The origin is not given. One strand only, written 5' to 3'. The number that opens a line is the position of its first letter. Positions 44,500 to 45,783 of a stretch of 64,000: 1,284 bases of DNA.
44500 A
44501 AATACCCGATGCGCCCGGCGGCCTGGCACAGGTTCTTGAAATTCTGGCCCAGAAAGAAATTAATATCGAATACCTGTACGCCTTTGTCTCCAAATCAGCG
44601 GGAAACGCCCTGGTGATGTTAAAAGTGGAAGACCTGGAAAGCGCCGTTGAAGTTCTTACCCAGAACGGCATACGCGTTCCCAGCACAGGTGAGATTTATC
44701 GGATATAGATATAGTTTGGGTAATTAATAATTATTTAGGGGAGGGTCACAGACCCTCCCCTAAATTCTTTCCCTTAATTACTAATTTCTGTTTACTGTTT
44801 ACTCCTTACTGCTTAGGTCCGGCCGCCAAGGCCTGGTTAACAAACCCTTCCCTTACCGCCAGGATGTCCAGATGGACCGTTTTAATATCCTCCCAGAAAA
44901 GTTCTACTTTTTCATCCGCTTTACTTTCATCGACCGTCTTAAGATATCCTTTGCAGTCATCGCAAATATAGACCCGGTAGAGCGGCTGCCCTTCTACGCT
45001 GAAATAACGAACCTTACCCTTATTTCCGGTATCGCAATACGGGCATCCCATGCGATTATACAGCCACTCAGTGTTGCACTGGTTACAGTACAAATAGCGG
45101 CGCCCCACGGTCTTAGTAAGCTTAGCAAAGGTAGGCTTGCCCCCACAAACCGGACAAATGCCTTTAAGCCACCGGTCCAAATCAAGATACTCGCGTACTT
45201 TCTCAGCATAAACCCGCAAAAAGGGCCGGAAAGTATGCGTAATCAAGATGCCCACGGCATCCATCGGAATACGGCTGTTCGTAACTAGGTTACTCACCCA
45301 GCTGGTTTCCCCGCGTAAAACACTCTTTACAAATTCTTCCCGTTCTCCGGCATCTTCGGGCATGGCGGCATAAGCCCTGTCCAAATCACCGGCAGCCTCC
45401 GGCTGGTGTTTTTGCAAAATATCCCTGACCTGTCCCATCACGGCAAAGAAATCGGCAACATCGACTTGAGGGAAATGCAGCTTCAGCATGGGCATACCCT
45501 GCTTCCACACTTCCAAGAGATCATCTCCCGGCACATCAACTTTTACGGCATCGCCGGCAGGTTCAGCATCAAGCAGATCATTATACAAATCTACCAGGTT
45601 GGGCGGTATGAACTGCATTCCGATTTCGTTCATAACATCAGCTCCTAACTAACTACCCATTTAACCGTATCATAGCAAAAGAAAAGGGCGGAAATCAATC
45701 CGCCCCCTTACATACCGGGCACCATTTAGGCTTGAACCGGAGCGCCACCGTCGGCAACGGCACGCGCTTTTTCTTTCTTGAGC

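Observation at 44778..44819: Tandem CAGUAAN heptamers spanning the fdhE stop codon, with NAG triplets every 7 nt in the 3' UTR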

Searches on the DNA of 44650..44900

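Call 26: search_rna_families(source=window, start=44650, end=44900, threshold=evalue, max_evalue=10)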
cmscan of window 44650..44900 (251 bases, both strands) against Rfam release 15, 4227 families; matches with E-value up to 10: 6.
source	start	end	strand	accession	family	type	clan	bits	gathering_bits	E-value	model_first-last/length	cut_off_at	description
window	44732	44766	+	RF03714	MIR774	Gene; miRNA;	-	19.5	80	0.25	1-98/98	no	MIR774 microRNA precursor family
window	44721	44780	+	RF00908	MIR529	Gene; miRNA;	-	16.9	75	0.22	1-131/131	no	MIR529 microRNA precursor family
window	44719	44787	+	RF01479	rli48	Gene; sRNA;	-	16.1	100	2.4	1-149/149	no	Listeria sRNA rli48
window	44733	44790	-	RF00113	SIB_RNA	Gene; antitoxin;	-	15.4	56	1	1-147/147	no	Short Intergenic Abundant RNA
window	44730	44769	+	RF03583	MIR781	Gene; miRNA;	-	15.1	88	4.3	1-94/94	no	MIR781 microRNA precursor family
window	44733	44866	-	RF00166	PrrB_RsmZ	Gene; sRNA;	CL00106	13.7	44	0.4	1-133/133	no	PrrB/RsmZ RNA family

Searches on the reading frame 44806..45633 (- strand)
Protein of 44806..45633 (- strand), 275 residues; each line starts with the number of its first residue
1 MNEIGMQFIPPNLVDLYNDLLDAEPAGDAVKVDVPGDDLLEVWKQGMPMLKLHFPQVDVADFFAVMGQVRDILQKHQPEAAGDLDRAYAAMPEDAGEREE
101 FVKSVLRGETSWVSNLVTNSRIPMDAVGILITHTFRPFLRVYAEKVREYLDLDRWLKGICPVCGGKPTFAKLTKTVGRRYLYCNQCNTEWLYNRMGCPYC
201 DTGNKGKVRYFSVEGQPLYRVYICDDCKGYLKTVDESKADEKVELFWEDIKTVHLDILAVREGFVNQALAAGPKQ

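Call 8: find_encoding_contigs(protein=window:44806-45633:-, flank=10000, max_places=10)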
Protein window:44806-45633:- (275 aa): 1 contig read that carries it; 1 place shown.
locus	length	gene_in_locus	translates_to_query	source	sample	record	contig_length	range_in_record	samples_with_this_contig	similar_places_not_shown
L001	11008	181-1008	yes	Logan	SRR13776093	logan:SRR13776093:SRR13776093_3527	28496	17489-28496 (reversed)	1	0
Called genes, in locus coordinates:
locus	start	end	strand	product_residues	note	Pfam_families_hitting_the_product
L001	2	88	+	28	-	?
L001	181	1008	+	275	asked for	PF24859:FdhE_central, PF24860:FdhE_C (weak)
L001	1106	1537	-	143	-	PF01842:ACT, PF13291:ACT_4 (faint), PF13840:ACT_7 (faint), PF19571:ACT_8, PF22468:ACT_9 (faint), PF22629:ACT_AHAS_ss (weak), PF01842:ACT (weak), PF22629:ACT_AHAS_ss (weak)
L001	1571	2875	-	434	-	PF00501:AMP-binding, PF14535:AMP-binding_C_2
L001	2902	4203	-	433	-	PF00501:AMP-binding, PF14535:AMP-binding_C_2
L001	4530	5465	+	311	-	PF00890:FAD_binding_2, PF01266:DAO (weak), PF01946:Thi4 (weak), PF07992:Pyr_redox_2, PF12831:FAD_oxidored, PF13450:NAD_binding_8 (weak), PF13738:Pyr_redox_3, PF00070:Pyr_redox, +1 more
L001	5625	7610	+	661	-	PF16177:ACAS_N, PF00501:AMP-binding, PF13193:AMP-binding_C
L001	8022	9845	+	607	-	PF00474:SSF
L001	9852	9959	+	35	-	-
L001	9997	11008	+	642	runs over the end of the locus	PF00027:cNMP_binding, PF00571:CBS, PF03445:DUF294, PF10335:DUF294_C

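Call 10: find_homologous_proteins(query=window:44806-45633:-)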
Query window:44806-45633:- (275 aa): 82 proteins with E <= 0.001 among 1011 candidates.
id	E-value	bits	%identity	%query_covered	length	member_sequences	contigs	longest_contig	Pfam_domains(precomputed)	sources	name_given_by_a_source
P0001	2.0e-189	646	100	100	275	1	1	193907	PF24860.2,PF24859.2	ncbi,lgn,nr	ncbi:MAG: formate dehydrogenase accessory protein FdhE [Peptococcaceae bacterium]|nr:formate dehydro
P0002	9.6e-94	332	52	99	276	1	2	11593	PF24860.2,PF24859.2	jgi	-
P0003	1.3e-90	322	49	99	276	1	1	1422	PF24860.2,PF24859.2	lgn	-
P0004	1.3e-84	302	45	97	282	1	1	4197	PF24860.2,PF24859.2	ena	-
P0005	1.7e-81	292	45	97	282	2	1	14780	PF24860.2,PF24859.2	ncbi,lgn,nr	ncbi:MAG: formate dehydrogenase accessory protein FdhE [Candidatus Desulforudis sp.]|nr:formate dehy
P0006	5.6e-81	290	44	97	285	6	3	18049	PF24860.2,PF24859.2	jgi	jgi:FdhE protein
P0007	2.6e-79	285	46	95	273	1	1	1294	PF24859.2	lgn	-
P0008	8.7e-79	283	45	96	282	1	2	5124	PF24860.2,PF24859.2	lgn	-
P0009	1.4e-78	282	46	95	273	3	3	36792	PF24860.2,PF24859.2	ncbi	ncbi:MAG: formate dehydrogenase accessory protein FdhE [Desulfotomaculales bacterium]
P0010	1.5e-78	282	43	97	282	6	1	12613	PF24860.2,PF24859.2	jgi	-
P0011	1.7e-77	279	45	96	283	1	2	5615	PF24859.2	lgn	-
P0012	2.3e-75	272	42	96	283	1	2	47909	PF24860.2,PF24859.2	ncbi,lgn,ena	-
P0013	2.3e-75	272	43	95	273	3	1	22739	PF24860.2,PF24859.2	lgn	-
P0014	1.7e-74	269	44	96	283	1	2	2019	PF24859.2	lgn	-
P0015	9.0e-74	267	42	98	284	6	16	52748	PF24860.2,PF24859.2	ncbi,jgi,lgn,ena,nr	ncbi:MAG: formate dehydrogenase accessory protein FdhE [Eubacteriales bacterium]|jgi:FdhE protein|nr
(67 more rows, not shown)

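Call 38: find_encoding_contigs(protein=P0002, flank=10000, max_places=3)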
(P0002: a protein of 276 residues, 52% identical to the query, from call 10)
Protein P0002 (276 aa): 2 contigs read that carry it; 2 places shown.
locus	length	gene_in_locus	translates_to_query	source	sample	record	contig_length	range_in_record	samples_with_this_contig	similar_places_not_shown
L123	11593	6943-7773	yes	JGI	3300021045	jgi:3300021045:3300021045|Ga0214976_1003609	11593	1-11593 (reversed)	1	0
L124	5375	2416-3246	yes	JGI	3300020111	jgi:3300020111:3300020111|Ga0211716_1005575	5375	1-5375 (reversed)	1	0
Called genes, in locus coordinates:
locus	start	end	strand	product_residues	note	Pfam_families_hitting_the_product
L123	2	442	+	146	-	?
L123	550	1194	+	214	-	PF06971:Put_DNA-bind_N, PF02629:CoA_binding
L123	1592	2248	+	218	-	PF04879:Molybdop_Fe4S4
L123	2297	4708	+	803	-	PF00384:Molybdopterin, PF01568:Molydop_binding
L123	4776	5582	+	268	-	PF00037:Fer4 (faint), PF12797:Fer4_2 (faint), PF13237:Fer4_10 (faint), PF14697:Fer4_21 (faint), PF12838:Fer4_7, PF13247:Fer4_11, PF12837:Fer4_6 (weak), PF13187:Fer4_9 (weak)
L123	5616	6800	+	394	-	PF03916:NrfD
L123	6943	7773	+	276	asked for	PF24859:FdhE_central, PF24860:FdhE_C (weak)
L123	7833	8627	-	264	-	PF00990:GGDEF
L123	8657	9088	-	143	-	PF01842:ACT, PF13291:ACT_4 (faint), PF13840:ACT_7 (faint), PF19571:ACT_8, PF22629:ACT_AHAS_ss (faint), PF01842:ACT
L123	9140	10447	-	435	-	PF00501:AMP-binding, PF14535:AMP-binding_C_2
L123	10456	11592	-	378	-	?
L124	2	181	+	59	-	?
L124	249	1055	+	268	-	PF00037:Fer4 (faint), PF12797:Fer4_2 (faint), PF13237:Fer4_10 (faint), PF14697:Fer4_21 (faint), PF12838:Fer4_7, PF13247:Fer4_11, PF12837:Fer4_6 (weak), PF13187:Fer4_9 (weak)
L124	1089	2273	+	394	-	PF03916:NrfD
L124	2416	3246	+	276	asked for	PF24859:FdhE_central, PF24860:FdhE_C (weak)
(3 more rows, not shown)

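Call 39: find_encoding_contigs(protein=P0009, flank=10000, max_places=3)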
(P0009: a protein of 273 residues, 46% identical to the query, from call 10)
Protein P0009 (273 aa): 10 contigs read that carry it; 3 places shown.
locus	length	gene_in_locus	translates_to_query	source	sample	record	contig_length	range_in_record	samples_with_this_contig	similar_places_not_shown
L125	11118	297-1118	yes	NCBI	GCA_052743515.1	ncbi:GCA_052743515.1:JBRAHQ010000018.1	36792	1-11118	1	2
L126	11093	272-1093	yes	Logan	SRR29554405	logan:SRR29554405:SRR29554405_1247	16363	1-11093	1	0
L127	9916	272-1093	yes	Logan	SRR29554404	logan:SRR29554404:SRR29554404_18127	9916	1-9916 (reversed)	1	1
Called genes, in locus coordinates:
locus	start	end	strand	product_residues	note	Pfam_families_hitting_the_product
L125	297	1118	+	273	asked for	PF24859:FdhE_central, PF24860:FdhE_C (faint)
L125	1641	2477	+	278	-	-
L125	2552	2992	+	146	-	PF13620:CarboxypepD_reg (weak)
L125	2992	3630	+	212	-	PF01891:CbiM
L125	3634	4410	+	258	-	PF02361:CbiQ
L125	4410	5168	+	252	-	PF00005:ABC_tran, PF02463:SMC_N (faint), PF13304:AAA_21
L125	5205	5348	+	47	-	-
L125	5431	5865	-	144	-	PF01842:ACT (weak), PF13291:ACT_4 (faint), PF13840:ACT_7 (faint), PF19571:ACT_8, PF01842:ACT, PF22629:ACT_AHAS_ss (weak)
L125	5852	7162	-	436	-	PF00501:AMP-binding, PF14535:AMP-binding_C_2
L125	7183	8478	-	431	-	PF00501:AMP-binding, PF14535:AMP-binding_C_2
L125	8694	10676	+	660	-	PF16177:ACAS_N, PF00501:AMP-binding, PF13193:AMP-binding_C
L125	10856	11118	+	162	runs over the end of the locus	PF22636:FlK, PF03061:4HBT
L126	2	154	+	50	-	?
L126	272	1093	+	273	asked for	PF24859:FdhE_central, PF24860:FdhE_C (faint)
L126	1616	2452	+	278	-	-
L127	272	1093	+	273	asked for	PF24859:FdhE_central, PF24860:FdhE_C (faint)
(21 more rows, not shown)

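Call 40: find_encoding_contigs(protein=P0005, flank=10000, max_places=3)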
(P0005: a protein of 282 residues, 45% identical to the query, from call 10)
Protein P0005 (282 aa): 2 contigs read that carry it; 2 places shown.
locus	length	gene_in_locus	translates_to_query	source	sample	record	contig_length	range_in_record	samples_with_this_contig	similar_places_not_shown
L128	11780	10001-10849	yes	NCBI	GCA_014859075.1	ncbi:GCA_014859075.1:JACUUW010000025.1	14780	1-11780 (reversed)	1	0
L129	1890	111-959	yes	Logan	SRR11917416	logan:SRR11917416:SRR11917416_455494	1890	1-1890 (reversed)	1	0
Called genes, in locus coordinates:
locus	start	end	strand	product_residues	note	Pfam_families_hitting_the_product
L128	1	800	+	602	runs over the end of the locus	PF00069:Pkinase, PF07714:PK_Tyr_Ser-Thr, PF01636:APH (faint), PF03109:ABC1, PF03793:PASTA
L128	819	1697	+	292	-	PF16745:RsgA_N, PF03193:RsgA_GTPase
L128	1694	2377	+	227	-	PF00834:Ribul_P_3_epim, PF00215:OMPdecase (faint)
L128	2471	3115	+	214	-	PF06971:Put_DNA-bind_N, PF02629:CoA_binding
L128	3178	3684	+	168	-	PF18306:LDcluster4, PF03641:Lysine_decarbox (weak)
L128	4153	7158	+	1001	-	-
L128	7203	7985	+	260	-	PF00037:Fer4 (faint), PF12797:Fer4_2 (faint), PF12838:Fer4_7 (weak), PF13247:Fer4_11, PF13187:Fer4_9 (weak), PF13237:Fer4_10 (weak)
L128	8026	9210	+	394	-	-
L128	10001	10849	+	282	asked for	PF24859:FdhE_central, PF24860:FdhE_C (weak)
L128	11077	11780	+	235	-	PF25371:DUF7884, PF02353:CMAS, PF13649:Methyltransf_25 (weak)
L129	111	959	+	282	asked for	PF24859:FdhE_central, PF24860:FdhE_C (weak)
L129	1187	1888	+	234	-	?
